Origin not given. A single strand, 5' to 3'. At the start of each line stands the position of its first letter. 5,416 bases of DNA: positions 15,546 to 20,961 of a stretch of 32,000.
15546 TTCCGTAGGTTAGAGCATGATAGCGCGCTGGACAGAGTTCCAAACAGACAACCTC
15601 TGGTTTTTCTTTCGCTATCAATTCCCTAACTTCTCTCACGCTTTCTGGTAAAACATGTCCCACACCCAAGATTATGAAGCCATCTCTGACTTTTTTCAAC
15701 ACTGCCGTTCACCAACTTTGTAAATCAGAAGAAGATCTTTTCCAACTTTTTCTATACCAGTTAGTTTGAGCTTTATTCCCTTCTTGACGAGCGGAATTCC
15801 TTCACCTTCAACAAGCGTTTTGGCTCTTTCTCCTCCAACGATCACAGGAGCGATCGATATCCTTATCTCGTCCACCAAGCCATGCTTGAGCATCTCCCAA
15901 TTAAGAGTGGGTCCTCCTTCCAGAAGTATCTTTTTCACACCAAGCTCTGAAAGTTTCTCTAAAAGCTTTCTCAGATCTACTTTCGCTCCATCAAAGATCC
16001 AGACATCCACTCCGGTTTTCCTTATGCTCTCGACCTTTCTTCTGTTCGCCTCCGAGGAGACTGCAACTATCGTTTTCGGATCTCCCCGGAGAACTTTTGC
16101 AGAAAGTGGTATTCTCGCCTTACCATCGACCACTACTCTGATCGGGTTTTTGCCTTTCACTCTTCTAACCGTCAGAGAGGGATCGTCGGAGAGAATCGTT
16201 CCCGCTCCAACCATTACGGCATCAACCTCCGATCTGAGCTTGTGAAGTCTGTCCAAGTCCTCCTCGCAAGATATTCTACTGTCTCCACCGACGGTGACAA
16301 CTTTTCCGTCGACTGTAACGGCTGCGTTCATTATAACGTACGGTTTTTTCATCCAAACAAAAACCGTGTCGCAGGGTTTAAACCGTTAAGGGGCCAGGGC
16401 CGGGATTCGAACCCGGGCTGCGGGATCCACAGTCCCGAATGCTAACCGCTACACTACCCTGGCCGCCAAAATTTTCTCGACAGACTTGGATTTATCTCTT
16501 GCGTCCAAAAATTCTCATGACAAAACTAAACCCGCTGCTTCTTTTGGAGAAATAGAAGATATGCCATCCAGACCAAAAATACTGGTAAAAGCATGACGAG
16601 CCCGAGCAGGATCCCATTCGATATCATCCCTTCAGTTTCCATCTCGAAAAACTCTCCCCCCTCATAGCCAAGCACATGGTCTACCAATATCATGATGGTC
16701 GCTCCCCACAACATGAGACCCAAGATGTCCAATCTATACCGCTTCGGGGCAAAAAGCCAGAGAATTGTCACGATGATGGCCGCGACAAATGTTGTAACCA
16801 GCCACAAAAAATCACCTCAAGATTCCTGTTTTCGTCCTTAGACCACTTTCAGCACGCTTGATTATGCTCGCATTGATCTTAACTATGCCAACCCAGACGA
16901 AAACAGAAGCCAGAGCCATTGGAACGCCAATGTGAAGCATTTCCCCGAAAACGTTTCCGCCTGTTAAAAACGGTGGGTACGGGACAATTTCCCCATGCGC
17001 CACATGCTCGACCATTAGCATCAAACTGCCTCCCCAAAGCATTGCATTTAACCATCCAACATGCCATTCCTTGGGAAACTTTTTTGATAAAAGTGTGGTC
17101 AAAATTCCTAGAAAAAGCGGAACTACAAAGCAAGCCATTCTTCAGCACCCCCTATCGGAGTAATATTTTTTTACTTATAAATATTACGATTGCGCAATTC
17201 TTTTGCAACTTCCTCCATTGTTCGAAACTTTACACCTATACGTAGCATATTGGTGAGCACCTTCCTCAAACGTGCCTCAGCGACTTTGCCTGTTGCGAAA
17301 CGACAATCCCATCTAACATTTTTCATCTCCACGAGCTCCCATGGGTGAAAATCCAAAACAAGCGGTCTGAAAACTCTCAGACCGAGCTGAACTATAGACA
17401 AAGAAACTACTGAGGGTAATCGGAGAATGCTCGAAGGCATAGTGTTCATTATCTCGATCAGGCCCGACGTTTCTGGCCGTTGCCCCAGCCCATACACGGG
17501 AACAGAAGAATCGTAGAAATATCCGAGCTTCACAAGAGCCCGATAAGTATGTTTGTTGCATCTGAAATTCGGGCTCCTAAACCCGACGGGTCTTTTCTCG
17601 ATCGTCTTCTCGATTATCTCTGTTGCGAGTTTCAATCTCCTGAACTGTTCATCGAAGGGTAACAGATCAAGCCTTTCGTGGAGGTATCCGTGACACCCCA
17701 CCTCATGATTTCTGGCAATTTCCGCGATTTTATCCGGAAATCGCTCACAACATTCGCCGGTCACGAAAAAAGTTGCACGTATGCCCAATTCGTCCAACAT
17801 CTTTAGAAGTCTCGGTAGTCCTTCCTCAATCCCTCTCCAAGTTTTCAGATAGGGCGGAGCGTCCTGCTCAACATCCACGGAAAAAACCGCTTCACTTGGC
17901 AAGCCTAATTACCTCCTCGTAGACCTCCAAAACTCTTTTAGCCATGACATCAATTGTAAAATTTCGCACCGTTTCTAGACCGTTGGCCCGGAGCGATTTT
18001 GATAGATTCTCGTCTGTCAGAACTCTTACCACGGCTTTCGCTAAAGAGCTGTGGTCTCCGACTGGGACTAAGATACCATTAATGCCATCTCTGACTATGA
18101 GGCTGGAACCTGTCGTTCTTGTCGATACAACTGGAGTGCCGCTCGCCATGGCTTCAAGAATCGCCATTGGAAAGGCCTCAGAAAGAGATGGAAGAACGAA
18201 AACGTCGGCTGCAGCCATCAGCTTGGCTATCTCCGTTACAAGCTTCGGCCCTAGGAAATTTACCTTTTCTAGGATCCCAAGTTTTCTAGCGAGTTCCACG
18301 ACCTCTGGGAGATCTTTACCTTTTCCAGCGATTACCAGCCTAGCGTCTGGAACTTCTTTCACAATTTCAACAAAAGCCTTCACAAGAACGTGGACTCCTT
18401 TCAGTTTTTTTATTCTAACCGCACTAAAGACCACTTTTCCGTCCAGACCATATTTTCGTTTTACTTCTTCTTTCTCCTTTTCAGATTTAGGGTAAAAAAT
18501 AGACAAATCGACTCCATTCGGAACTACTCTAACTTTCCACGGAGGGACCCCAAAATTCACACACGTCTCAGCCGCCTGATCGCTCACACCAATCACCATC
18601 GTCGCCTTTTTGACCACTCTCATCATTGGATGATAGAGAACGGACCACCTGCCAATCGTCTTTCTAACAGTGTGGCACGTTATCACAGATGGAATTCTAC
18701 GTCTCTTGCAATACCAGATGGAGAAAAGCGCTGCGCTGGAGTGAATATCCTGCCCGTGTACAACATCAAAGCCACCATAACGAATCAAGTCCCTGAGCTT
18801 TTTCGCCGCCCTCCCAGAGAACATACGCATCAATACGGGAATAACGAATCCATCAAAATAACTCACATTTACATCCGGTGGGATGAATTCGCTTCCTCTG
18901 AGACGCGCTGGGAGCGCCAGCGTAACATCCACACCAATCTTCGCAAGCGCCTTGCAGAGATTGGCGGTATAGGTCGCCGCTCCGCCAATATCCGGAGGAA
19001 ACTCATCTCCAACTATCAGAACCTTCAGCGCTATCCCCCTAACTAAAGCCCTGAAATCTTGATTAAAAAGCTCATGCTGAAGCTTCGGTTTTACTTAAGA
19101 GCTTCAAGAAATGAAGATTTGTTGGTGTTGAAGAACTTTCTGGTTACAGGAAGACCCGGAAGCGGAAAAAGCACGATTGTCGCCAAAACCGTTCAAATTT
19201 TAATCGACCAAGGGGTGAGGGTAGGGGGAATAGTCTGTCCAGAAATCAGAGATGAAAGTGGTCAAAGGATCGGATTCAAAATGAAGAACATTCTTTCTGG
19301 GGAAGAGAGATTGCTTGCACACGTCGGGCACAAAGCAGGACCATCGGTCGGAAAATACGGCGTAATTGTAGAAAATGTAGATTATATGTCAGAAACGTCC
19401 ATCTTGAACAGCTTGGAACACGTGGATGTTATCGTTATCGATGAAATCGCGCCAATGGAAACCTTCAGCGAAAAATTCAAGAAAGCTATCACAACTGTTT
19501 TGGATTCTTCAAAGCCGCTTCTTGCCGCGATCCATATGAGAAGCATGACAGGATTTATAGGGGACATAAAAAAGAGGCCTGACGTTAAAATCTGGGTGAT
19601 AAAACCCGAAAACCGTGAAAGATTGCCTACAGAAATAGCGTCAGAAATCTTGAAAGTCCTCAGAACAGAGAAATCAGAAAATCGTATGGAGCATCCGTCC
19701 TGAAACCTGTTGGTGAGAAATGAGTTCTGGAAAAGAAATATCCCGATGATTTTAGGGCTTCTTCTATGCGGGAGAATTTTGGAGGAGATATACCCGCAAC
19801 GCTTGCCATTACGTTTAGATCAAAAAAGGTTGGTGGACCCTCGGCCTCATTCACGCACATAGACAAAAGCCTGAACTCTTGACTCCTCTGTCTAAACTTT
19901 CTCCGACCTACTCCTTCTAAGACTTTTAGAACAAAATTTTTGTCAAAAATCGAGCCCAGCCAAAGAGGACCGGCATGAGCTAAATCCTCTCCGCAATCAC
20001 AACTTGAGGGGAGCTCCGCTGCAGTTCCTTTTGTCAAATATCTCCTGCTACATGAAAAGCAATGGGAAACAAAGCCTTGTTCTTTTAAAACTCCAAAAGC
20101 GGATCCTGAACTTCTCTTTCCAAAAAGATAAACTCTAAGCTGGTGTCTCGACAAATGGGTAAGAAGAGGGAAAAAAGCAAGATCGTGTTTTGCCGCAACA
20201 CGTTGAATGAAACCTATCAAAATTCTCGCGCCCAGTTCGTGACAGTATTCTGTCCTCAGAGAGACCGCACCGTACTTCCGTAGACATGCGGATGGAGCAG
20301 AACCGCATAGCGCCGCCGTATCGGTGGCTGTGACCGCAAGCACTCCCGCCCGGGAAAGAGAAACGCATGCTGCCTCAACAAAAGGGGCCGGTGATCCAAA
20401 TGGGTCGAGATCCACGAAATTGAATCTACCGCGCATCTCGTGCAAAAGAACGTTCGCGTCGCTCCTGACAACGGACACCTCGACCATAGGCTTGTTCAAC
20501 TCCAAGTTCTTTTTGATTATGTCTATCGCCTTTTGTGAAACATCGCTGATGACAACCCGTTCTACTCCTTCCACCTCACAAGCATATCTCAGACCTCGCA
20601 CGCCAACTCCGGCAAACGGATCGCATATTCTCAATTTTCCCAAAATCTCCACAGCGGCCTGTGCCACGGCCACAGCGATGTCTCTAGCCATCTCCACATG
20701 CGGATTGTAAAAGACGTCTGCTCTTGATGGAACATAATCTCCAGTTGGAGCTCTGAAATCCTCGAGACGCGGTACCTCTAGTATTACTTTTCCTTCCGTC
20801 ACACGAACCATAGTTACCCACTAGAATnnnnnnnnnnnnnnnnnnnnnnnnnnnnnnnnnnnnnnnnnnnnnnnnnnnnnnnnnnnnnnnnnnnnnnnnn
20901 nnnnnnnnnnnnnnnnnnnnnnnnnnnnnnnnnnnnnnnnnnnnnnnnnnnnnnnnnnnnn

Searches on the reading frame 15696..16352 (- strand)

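Call 67: search_protein_families(library=pfam, proteins=[window:15696-16352:-], max_evalue=0.0001)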
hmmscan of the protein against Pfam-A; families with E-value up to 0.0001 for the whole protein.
window:15696-16352:- (218 aa): 1 family
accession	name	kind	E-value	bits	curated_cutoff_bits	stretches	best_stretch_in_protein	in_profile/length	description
PF01872.23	RibD_C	-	2.6e-60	204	24.1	1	4-209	1-197/197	RibD C-terminal domain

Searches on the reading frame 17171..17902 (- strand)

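Call 67: search_protein_families(library=pfam, proteins=[window:17171-17902:-], max_evalue=0.0001)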
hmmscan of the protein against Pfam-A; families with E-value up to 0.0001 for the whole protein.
window:17171-17902:- (243 aa): 1 family
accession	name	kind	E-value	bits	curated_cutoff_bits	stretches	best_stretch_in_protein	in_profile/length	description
PF01522.26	Polysacc_deac_1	-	1.5e-17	64.2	23.1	1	26-128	18-121/124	Polysaccharide deacetylase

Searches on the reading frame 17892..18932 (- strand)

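Call 88: search_protein_families(library=pfam, proteins=[window:17892-18932:-], max_evalue=0.00001)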
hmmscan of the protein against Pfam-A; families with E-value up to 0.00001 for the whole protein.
window:17892-18932:- (346 aa): 6 families
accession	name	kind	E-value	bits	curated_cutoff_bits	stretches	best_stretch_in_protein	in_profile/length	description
PF00534.26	Glycos_transf_1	-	7.4e-42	143.2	26.4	1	154-318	2-169/172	Glycosyl transferases group 1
PF13692.12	Glyco_trans_1_4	-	1.5e-37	129.4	27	1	168-307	4-142/142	Glycosyl transferases group 1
PF13439.12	Glyco_transf_4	-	7.1e-22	78.7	28.5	1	36-144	54-169/170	Glycosyltransferase Family 4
PF13579.12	Glyco_trans_4_4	-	4.5e-15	56.8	29.7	1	16-140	35-158/158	Glycosyl transferase 4-like domain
PF20706.3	GT4-conflict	-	6.8e-10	38.9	26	1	105-303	142-353/385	Family 4 Glycosyltransferase in conflict systems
PF13524.12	Glyco_trans_1_2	-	1.4e-06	28.7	25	1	186-326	4-134/144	Glycosyl transferase-like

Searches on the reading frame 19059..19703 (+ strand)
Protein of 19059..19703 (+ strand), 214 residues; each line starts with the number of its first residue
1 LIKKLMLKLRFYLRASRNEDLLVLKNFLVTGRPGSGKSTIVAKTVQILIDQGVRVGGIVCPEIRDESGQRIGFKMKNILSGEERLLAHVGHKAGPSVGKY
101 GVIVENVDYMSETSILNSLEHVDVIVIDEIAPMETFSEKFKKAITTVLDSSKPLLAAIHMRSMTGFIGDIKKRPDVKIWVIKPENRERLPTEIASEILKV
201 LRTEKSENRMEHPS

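Call 88: search_protein_families(library=pfam, proteins=[window:19059-19703:+], max_evalue=0.00001)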
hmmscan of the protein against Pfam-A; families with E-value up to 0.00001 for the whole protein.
window:19059-19703:+ (214 aa): 1 family
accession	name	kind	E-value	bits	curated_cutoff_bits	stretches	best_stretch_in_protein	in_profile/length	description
PF03266.21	NTPase_1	-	2.1e-53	181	23.9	1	27-193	2-167/168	NTPase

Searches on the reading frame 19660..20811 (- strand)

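Call 88: search_protein_families(library=pfam, proteins=[window:19660-20811:-], max_evalue=0.00001)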
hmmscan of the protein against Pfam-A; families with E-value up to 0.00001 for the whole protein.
window:19660-20811:- (383 aa): 1 family
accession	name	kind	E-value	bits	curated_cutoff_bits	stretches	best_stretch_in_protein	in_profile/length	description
PF02005.22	TRM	-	3.2e-108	362.7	27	1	23-381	13-373/376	N2,N2-dimethylguanosine tRNA methyltransferase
